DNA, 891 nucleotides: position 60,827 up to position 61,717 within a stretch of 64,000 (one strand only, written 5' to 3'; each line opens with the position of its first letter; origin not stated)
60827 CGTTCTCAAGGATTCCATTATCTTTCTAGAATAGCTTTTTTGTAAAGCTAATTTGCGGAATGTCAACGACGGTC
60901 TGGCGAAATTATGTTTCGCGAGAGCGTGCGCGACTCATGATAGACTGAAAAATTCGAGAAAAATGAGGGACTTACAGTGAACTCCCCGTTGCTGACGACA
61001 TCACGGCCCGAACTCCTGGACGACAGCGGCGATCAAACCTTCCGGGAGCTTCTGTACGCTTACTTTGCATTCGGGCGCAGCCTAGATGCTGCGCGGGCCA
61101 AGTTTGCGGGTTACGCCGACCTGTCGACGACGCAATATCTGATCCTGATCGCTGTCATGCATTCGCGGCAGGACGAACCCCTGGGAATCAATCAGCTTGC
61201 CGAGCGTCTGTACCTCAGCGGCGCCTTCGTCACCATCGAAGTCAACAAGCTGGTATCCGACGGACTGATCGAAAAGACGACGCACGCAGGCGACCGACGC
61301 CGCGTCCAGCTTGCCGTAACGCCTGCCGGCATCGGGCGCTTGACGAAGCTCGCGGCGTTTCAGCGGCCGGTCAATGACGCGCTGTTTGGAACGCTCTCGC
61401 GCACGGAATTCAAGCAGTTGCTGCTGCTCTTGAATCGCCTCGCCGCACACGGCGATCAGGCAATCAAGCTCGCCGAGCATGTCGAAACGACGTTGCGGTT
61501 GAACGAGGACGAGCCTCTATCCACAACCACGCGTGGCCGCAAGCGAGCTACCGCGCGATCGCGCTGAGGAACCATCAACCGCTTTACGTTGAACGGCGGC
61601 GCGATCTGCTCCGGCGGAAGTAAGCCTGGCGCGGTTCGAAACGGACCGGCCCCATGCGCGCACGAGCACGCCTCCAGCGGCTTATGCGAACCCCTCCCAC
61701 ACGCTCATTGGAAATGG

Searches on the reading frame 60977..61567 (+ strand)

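Call 49: search_protein_families(library=pfam, proteins=[window:60977-61567:+], max_evalue=0.00001)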
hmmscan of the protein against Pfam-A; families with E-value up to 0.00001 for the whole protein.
window:60977-61567:+ (196 aa): 2 families
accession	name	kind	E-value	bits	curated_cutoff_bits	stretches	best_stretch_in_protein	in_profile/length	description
PF12802.13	MarR_2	-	3.4e-10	40.4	27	1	48-109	2-61/61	MarR family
PF01047.28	MarR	-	1.7e-07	31.4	24.6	1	50-110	2-59/59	MarR family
